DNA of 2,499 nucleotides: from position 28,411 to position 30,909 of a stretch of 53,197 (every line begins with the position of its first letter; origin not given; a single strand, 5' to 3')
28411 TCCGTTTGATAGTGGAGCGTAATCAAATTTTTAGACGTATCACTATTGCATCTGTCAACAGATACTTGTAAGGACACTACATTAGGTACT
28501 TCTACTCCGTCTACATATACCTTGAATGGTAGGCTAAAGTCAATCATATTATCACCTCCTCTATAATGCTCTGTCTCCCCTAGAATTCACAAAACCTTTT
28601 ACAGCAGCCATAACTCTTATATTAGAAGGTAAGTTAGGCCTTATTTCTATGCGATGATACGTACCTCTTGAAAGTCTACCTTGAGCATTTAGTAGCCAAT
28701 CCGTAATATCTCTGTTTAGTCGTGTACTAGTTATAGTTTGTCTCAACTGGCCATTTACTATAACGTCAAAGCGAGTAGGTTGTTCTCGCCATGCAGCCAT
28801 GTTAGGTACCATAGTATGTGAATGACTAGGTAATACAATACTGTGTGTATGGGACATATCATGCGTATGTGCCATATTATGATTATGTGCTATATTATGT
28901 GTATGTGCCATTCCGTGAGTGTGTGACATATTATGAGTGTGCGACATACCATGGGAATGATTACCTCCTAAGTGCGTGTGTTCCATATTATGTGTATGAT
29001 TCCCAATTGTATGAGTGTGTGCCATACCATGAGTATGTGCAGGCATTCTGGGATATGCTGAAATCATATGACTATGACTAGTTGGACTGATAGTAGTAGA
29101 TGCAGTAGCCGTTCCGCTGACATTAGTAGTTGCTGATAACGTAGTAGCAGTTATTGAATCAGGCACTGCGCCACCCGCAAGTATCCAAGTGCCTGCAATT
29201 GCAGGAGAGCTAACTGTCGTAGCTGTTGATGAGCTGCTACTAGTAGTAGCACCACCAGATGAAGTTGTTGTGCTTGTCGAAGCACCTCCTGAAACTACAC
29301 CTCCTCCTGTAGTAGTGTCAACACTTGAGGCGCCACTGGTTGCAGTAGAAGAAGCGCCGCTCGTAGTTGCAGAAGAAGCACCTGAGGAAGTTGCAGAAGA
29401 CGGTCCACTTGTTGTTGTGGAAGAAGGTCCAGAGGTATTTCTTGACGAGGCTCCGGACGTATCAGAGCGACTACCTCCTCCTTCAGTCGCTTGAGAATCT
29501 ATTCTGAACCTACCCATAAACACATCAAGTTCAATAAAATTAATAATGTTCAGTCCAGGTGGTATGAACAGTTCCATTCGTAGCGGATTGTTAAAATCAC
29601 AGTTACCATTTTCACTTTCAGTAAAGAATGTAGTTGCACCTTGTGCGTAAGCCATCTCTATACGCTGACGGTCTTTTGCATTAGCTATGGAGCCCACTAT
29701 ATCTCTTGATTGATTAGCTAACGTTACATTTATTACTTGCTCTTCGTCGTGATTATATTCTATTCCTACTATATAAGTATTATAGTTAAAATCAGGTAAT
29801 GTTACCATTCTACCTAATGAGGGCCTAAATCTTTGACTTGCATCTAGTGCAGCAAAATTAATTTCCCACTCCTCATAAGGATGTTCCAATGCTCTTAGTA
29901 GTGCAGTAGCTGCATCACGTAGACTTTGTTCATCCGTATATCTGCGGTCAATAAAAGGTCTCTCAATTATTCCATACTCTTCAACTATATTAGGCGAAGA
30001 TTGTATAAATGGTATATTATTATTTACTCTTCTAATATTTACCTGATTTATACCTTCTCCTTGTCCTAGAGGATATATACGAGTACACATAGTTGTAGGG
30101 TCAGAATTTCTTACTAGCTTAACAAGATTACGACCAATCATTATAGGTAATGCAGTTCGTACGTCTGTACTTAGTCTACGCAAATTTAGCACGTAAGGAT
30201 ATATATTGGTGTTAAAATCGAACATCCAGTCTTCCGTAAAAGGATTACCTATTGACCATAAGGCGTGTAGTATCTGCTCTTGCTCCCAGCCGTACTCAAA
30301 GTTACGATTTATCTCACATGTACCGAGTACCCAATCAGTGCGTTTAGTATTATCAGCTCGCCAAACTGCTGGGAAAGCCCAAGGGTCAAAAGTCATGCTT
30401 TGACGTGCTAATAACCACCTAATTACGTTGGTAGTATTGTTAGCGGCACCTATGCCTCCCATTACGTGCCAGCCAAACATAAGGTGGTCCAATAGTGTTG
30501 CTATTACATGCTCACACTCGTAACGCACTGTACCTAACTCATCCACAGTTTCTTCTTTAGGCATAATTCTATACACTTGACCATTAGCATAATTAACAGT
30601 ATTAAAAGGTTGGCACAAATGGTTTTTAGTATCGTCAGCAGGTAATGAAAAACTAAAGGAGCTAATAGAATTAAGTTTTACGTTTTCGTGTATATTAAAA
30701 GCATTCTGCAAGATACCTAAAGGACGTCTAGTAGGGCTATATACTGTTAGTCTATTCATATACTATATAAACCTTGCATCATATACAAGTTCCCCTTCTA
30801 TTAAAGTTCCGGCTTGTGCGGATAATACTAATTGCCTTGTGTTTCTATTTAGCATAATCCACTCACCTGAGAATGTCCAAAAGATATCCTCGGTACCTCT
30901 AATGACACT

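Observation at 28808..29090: Thirteen HxH motifs in about 90 residues of the tail-tip protein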

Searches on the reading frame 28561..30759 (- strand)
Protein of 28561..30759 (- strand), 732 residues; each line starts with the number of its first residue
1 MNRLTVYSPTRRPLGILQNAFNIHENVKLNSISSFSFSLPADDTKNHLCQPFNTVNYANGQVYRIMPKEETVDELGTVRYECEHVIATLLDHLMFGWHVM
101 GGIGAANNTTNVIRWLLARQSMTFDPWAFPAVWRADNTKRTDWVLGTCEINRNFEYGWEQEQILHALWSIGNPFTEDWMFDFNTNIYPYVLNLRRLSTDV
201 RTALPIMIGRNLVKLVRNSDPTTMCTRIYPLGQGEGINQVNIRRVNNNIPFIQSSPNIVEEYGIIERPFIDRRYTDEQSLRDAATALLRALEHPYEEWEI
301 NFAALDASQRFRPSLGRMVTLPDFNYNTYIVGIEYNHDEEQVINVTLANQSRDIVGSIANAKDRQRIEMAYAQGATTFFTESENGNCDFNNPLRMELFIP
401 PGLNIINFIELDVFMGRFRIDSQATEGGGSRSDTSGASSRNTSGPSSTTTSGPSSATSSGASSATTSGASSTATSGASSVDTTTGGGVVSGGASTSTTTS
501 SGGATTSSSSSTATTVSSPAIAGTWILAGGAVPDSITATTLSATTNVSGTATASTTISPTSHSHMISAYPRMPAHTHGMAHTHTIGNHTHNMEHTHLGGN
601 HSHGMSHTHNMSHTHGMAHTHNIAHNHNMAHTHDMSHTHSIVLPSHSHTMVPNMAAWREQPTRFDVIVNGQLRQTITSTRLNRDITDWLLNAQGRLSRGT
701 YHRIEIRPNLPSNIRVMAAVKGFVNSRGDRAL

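Call 4: search_protein_families(library=pfam, proteins=[window:28561-30759:-], max_evalue=0.01)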
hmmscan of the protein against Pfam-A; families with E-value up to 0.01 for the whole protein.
window:28561-30759:- (732 aa): 2 families
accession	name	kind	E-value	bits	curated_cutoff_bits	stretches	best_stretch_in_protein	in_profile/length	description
PF06605.17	Prophage_tail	-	5.3e-22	79.1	31.3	1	137-360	30-249/250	Prophage endopeptidase tail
PF18994.6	Prophage_tailD1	-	0.00019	22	23.6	1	5-77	2-75/84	Prophage endopeptidase tail N-terminal domain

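Call 5: search_protein_families(library=phrogs, proteins=[window:28561-30759:-], max_evalue=0.001)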
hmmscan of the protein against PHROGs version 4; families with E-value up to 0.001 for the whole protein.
window:28561-30759:- (732 aa): 5 families
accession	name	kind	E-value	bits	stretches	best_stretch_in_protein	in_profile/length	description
phrog_4311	-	head and packaging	1.6e-109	368.3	1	5-728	3-647/651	minor head protein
phrog_22322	-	tail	7e-14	52.2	2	3-68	11-75/562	tail protein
phrog_3558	-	tail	8.7e-09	35.3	1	205-301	214-320/1047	tail protein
phrog_6211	-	tail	0.0003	19.8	0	4-55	20-71/1168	minor tail protein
phrog_18110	-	unknown function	0.00095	18.8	0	211-305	176-261/567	-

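Call 7: search_dna_similar(query=window:28561-30759:-, collection=phages, mode=protein, max_rows=40)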
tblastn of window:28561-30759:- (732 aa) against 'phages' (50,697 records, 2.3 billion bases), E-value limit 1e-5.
Records with a match: 17; places in all: 18; records where one place covers at least 80% of the query: 0.
Best place of each record, by identity: <60% 17.
By first word of the organism name: Enterococcus 7; Bacillus 4; Bacteriophage 2; Caldibacillus 1; Halomonas 1; Enterococcal 1; Aeromonas 1.
By host as written in the record: Enterococcus faecalis 7; - 3; Bacillus halmapalus DSM 29712 2; Bacillus anthracis 2; Caldibacillus debilis GB1 1; Halomonas sp. H5 1; Aeromonas hydrophila A050 1.
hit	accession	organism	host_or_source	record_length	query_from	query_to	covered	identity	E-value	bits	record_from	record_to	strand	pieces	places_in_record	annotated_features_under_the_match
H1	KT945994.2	Enterococcus phage vB_EfaS_IME197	Enterococcus faecalis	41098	2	727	78%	30.6%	7e-45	236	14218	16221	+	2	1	putative structural protein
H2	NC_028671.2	Enterococcus phage vB_EfaS_IME197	Enterococcus faecalis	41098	2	727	78%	30.6%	7e-45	236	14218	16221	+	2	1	minor head protein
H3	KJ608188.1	Enterococcus phage EFC-1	Enterococcus faecalis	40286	2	727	78%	30.6%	1e-44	235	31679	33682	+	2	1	minor structural protein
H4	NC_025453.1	Enterococcus phage EFC-1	Enterococcus faecalis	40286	2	727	78%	30.6%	1e-44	235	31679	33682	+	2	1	minor head protein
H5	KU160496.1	Bacillus phage vB_BhaS-171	Bacillus halmapalus DSM 29712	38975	14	728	70%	30.6%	9e-43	232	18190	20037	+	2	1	hypothetical protein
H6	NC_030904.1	Bacillus phage vB_BhaS-171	Bacillus halmapalus DSM 29712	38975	14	728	70%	30.6%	9e-43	232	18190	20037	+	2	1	minor head protein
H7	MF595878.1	Caldibacillus phage CBP1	Caldibacillus debilis GB1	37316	4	434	59%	33.2%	2e-45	181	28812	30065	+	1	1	none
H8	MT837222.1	Bacteriophage sp.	human fecal samples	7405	1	434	59%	32.8%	6e-46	183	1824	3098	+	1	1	record has no annotation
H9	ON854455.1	Halomonas phage YPHTV-1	Halomonas sp. H5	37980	11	430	57%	31.5%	5e-40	165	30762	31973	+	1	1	prophage endopeptidase tail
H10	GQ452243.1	Enterococcus phage phiEf11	Enterococcus faecalis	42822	2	430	59%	30.3%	6e-44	177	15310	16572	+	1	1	putative phage structural protein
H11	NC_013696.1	Enterococcus phage phiEf11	Enterococcus faecalis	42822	2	430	59%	30.3%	6e-44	177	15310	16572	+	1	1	minor head protein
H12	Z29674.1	Enterococcal phage FC1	-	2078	2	430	59%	30.0%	2e-41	166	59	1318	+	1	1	74kDa protein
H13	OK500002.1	Bacillus phage vB_BanS_Athena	Bacillus anthracis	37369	1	430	59%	29.0%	9e-40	164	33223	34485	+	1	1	putative minor structural protein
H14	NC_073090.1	Bacillus phage vB_BanS_Athena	Bacillus anthracis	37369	1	430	59%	29.0%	9e-40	164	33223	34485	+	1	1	putative minor structural protein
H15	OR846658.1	Enterococcus phage Efs 1-1-1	Enterococcus faecalis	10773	15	411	54%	27.8%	4e-30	134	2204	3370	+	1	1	record has no annotation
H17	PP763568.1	Aeromonas phage phiA050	Aeromonas hydrophila A050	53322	572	649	11%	47.5%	2e-8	64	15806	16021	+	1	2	none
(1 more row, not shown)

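Call 8: get_annotated_region(hit=H1, flank=4000)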
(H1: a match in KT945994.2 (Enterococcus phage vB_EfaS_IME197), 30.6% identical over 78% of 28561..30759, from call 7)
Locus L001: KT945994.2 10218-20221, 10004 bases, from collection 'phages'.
description: Enterococcus phage vB_EfaS_IME197, complete genome.
organism: Enterococcus phage vB_EfaS_IME197 (NCBI taxid 1747326)
taxonomy: Viruses; Duplodnaviria; Heunggongvirae; Uroviricota; Caudoviricetes
host: Enterococcus faecalis; source: -; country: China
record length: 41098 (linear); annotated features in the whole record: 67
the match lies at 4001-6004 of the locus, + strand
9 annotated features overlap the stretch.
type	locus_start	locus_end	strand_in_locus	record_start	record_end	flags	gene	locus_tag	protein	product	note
CDS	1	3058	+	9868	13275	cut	-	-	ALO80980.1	tail length tape-measure protein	-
CDS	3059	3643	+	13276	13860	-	-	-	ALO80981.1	capsid and scaffold protein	-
CDS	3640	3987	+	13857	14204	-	-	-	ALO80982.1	capsid and scaffold protein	-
CDS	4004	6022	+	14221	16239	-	-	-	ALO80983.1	putative structural protein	-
CDS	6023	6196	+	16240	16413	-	-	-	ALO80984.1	hypothetical protein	-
CDS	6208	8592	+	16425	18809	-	-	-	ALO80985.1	glycerophosphoryl diester phosphodiesterase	-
CDS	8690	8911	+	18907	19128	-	-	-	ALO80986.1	hypothetical protein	-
CDS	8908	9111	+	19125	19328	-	-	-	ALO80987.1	holin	-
CDS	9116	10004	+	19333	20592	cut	-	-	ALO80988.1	lysin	-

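Call 9: get_annotated_region(hit=H5, flank=4000)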
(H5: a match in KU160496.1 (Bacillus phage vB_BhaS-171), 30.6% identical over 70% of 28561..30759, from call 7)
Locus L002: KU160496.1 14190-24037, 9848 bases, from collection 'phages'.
description: Bacillus phage vB_BhaS-171, complete genome.
organism: Bacillus phage vB_BhaS-171 (NCBI taxid 1775140)
taxonomy: Viruses; Duplodnaviria; Heunggongvirae; Uroviricota; Caudoviricetes
host: Bacillus halmapalus DSM 29712; source: Lake Elmenteita; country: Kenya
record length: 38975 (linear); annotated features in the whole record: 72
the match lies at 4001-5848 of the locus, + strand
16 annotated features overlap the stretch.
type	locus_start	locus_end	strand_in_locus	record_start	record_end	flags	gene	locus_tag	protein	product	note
CDS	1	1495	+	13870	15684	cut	-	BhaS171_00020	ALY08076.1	GDSL-like lipase/acylhydrolase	similar to lysophospholipase L1-related esterase [Clostridium phage phiCP34O]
CDS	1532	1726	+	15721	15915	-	-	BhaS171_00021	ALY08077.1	hypothetical protein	-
CDS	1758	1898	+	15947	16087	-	-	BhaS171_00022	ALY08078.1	hypothetical protein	-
regulatory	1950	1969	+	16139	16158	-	-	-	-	terminator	putative transcriptional terminator, -12.20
CDS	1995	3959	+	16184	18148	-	-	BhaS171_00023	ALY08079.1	pectate lyase superfamily protein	similar to gp18.3 [Bacillus phage SPO1]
CDS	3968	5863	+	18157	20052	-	-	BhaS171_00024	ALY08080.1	hypothetical protein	similar to putative phage structural protein [Enterococcus phage phiEf11]; conserved domain put_anti_recept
CDS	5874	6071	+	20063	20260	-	-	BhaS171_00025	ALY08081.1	hypothetical protein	-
CDS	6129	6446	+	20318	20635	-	-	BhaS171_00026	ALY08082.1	hypothetical protein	-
CDS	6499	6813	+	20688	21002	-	-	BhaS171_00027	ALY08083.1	hypothetical protein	similar to hypothetical protein BCBBV1cgp56 [Bacillus phage BCJA1c]; 1 TMD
CDS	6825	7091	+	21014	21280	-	-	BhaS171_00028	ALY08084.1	putative holin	similar to holin [Staphylococcus phage IME-SA4]; conserved domain Phage_holin_5, 2-3 TMD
CDS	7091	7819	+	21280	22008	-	-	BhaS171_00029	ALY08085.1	putative N-acetylmuramoyl-L-alanine amidase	similar to N-acetylmuramoyl-L-alanine amidase [Geobacillus caldoxylosilyticus] and to bacteriophage SPbeta ...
regulatory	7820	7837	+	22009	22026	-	-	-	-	terminator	putative transcriptional terminator, -12.10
CDS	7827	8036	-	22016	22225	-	-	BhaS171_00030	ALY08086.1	helix-turn-helix domain protein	similar to transcriptional regulator [Paenibacillus phage Davies]; conserved domain HTH_XRE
CDS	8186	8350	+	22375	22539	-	-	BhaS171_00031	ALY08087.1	hypothetical protein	-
CDS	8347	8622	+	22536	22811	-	-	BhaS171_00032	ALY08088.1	hypothetical protein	-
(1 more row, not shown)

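Call 10: get_annotated_region(hit=H17, flank=4000)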
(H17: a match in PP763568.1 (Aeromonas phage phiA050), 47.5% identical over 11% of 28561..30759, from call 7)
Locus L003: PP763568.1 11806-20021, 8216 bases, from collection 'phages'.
description: Aeromonas phage phiA050, complete genome.
organism: Aeromonas phage phiA050 (NCBI taxid 3145029)
taxonomy: Viruses; Duplodnaviria; Heunggongvirae; Uroviricota; Caudoviricetes
host: Aeromonas hydrophila A050; source: eel and tilapia farms; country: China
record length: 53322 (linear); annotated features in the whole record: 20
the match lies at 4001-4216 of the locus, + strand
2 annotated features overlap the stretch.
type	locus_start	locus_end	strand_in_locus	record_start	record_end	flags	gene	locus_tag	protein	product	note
CDS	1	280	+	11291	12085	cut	-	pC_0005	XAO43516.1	hypothetical protein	-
CDS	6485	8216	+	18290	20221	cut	-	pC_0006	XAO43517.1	DNA-dependent RNA polymerase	-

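Call 17: search_solved_structures(query=window:28561-30759:-, max_evalue=1, show_alignments=2)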
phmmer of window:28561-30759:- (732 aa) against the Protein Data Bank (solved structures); distinct sequences matched with E-value up to 1: 0.

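Call 18: find_homologous_proteins(query=window:28561-30759:-, max_evalue=0.00001)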
Query window:28561-30759:- (732 aa): 320 proteins with E <= 0.00001 among 8000 candidates; the best 120 are listed.
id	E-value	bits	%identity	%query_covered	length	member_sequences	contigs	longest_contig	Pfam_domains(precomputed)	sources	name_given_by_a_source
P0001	0.0e+0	1672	100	100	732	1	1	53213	PF06605.19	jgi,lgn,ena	-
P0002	1.8e-243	828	54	100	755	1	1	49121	PF06605.19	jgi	jgi:phage minor structural protein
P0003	2.0e-221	755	48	99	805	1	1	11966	PF06605.19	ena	-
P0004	1.9e-218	745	51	100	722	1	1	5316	PF06605.19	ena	-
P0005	1.3e-208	713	50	100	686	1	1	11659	PF18994.7,PF06605.19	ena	-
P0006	6.2e-202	691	48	100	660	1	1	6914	PF18994.7,PF06605.19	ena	-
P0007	4.5e-200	685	50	66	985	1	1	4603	PF06605.19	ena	-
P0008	4.3e-198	678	46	100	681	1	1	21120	PF06605.19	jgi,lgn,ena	-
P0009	4.8e-191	655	45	99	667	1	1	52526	PF06605.19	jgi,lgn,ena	-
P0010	2.6e-166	573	41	100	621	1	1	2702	PF06605.19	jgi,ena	-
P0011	1.4e-160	554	39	100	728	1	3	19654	PF06605.19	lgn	-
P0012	9.2e-159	548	41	99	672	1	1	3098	PF18994.7,PF06605.19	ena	-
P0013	3.9e-157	543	45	57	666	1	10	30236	PF06605.19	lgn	-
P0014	4.6e-153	529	38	99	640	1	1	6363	PF06605.19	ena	-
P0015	1.5e-152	528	47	62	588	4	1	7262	PF06605.19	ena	-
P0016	8.4e-136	472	42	58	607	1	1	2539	PF18994.7,PF06605.19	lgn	-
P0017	2.2e-135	471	37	99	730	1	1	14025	PF06605.19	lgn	-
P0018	6.1e-134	466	41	58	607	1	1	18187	PF18994.7,PF06605.19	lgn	-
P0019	1.8e-133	465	37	99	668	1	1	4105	PF26674.1,PF06605.19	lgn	-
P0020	1.2e-131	458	35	99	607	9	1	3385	PF06605.19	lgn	-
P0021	2.5e-130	454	41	58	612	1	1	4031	PF18994.7,PF06605.19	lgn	-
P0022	7.9e-129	449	36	99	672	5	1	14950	PF26674.1,PF18994.7,PF06605.19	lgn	-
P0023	4.5e-128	447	39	58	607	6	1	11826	PF06605.19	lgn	-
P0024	7.8e-128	446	35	99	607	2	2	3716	PF06605.19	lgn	-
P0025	4.4e-125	437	34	100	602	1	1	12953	PF06605.19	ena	-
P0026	2.0e-124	435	36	100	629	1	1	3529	PF18994.7,PF06605.19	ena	-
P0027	2.6e-124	434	35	100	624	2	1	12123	PF06605.19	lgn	-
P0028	1.5e-123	432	33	99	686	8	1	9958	PF06605.19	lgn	-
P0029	2.8e-123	431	41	57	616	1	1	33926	PF26674.1,PF06605.19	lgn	-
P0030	4.5e-123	430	35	100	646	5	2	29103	PF18994.7,PF06605.19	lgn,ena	-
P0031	6.5e-123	430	33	99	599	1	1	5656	PF26674.1,PF06605.19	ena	-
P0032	3.3e-122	427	34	99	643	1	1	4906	PF18994.7,PF06605.19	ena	-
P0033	6.3e-122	426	35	100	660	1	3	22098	PF18994.7,PF06605.19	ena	-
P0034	1.2e-121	425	35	100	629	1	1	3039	PF06605.19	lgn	-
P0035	2.7e-121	424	35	99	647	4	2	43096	PF18994.7,PF06605.19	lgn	-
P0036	2.8e-121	424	35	100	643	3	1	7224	PF18994.7,PF06605.19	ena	-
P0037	3.0e-121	424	34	99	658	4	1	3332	PF06605.19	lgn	-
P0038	4.1e-121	424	39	58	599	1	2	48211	PF26674.1,PF06605.19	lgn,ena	-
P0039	5.3e-121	423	32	99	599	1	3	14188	PF26674.1,PF06605.19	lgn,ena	-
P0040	1.2e-120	422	35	100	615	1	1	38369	PF06605.19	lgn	-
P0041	1.2e-120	422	33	99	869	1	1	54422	PF26674.1,PF06605.19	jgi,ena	-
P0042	2.3e-120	421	34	99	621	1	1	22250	PF06605.19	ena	-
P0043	3.0e-120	421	34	99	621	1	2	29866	PF06605.19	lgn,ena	-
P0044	4.9e-120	420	34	100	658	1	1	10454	PF06605.19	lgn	-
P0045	1.5e-119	419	33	99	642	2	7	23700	PF06605.19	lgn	-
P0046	8.5e-119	416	34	99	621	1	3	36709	PF06605.19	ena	-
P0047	1.0e-118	416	34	99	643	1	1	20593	PF06605.19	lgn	-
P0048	3.0e-118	414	34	99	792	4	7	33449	PF18994.7,PF06605.19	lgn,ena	-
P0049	3.0e-118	414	35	99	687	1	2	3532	PF06605.19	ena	-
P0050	3.6e-118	414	34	99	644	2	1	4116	PF06605.19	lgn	-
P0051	4.1e-118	414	35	100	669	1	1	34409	PF18994.7,PF06605.19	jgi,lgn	jgi:phage minor structural protein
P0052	1.5e-117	412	33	99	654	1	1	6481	PF06605.19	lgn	-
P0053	1.9e-117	412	33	98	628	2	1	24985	PF18994.7,PF06605.19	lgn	-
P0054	2.7e-117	411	34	99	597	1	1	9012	PF06605.19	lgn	-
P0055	3.6e-117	411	34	99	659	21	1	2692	PF06605.19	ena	-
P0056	4.3e-117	410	33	99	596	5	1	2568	PF26674.1,PF06605.19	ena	-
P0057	4.5e-117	410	35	99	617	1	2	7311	PF06605.19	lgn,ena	-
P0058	5.6e-117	410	34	99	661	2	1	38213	PF06605.19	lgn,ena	-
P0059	1.4e-116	409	34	99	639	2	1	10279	PF06605.19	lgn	-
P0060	7.1e-116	406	32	100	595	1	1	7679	PF06605.19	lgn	-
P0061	7.2e-116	406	37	82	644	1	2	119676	PF06605.19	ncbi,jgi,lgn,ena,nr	ncbi:MAG: phage tail protein [Oscillospiraceae bacterium]|nr:phage tail protein [Oscillospiraceae ba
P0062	1.3e-115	406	39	57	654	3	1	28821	PF06605.19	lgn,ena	-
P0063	1.5e-115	405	33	99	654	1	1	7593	PF06605.19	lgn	-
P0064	1.6e-114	402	32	99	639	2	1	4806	PF06605.19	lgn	-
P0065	3.4e-114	401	33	99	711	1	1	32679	PF26674.1,PF06605.19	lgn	-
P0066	6.4e-114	400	34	99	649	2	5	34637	PF06605.19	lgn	-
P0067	7.9e-114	400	32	99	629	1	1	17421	PF26674.1,PF18994.7,PF06605.19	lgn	-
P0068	1.3e-113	399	34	99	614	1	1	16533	PF26674.1,PF06605.19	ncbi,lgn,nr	ncbi:MAG: phage tail protein [Prevotellaceae bacterium]|nr:phage tail protein [Prevotellaceae bacter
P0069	3.1e-113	398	32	99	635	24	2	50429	PF26674.1,PF06605.19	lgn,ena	-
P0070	4.9e-113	397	33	100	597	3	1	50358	PF06605.19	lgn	-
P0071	7.2e-113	396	32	100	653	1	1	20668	PF06605.19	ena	-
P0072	9.6e-113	396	37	57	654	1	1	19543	PF06605.19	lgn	-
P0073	1.2e-112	396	32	99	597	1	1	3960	PF06605.19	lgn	-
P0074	1.4e-112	395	40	57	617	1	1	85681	PF18994.7,PF06605.19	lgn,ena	-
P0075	1.9e-112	395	38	57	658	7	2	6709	PF26674.1,PF18994.7,PF06605.19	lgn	-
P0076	2.0e-112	395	34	100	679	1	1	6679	PF06605.19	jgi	jgi:phage minor structural protein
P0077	7.5e-112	393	34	98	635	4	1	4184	PF06605.19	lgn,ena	-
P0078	9.9e-112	393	37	65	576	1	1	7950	PF26674.1,PF06605.19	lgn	-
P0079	1.3e-111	392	40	57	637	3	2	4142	PF06605.19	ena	-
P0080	2.5e-111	391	34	100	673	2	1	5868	PF06605.19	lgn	-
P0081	9.2e-111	389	38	57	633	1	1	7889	PF26674.1,PF06605.19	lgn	-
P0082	2.0e-110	388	32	99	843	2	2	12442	PF18994.7,PF06605.19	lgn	-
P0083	3.3e-110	388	33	99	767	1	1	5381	PF18994.7,PF06605.19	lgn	-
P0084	5.0e-110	387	35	100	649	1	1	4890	PF26674.1,PF06605.19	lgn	-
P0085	6.7e-110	387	34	99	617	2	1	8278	PF06605.19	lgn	-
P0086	1.4e-109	386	33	99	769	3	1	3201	PF18994.7,PF06605.19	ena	-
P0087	1.7e-109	385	35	99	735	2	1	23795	PF06605.19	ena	-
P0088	1.8e-109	385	34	100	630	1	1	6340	PF18994.7,PF06605.19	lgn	-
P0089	2.5e-109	385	32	99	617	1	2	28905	PF06605.19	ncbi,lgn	-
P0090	2.7e-109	385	41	58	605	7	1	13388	PF18994.7,PF06605.19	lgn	-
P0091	2.9e-109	385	41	58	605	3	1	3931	PF18994.7,PF06605.19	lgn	-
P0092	3.7e-109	384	34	81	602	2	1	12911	PF26674.1,PF06605.19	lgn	-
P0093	5.1e-109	384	31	99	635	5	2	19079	PF26674.1,PF06605.19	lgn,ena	-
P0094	6.1e-109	383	32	99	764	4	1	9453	PF18994.7,PF06605.19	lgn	-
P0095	7.9e-109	383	32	99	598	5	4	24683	PF06605.19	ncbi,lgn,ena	-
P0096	1.0e-108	383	33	99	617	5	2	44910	PF06605.19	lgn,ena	-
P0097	1.1e-108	383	34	100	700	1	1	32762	PF06605.19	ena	-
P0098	1.4e-108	382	36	99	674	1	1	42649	PF06605.19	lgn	-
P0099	1.6e-108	382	33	98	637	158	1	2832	PF06605.19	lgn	-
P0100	8.4e-108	380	33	100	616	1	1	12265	PF18994.7,PF06605.19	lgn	-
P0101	4.2e-107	377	32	98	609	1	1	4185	PF26674.1,PF18994.7,PF06605.19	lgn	-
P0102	7.9e-107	376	33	98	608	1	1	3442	PF26674.1,PF18994.7,PF06605.19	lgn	-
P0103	1.5e-106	376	33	86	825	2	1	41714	PF26674.1,PF06605.19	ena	-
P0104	2.0e-106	375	32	99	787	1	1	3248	PF18994.7,PF06605.19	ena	-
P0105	2.4e-106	375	35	99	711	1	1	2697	PF18994.7,PF06605.19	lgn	-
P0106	3.8e-106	374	31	98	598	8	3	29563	PF06605.19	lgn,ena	-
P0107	4.0e-106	374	32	99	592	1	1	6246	PF06605.19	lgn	-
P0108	5.1e-106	374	33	99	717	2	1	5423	PF18994.7,PF06605.19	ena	-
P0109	7.3e-106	373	31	88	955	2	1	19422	PF18994.7,PF06605.19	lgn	-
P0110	7.4e-106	373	34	99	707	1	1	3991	PF18994.7,PF06605.19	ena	-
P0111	7.6e-106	373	37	55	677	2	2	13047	PF26674.1,PF06605.19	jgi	-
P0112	8.2e-106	373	37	57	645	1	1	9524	PF26674.1,PF06605.19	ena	-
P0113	1.4e-105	372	32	100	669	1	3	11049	PF26674.1,PF18994.7,PF06605.19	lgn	-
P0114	1.5e-105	372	41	59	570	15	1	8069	PF06605.19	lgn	-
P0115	2.3e-105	372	34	99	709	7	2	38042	PF18994.7,PF06605.19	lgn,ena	-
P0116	2.5e-105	372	31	94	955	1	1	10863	PF18994.7,PF06605.19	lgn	-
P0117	3.4e-105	371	34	99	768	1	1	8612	PF18994.7,PF06605.19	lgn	-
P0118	1.6e-104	369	37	58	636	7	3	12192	PF26674.1,PF06605.19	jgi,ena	-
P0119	2.1e-104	368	34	99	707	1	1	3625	PF18994.7,PF06605.19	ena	-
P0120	6.8e-104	367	32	98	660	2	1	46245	PF26674.1,PF06605.19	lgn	-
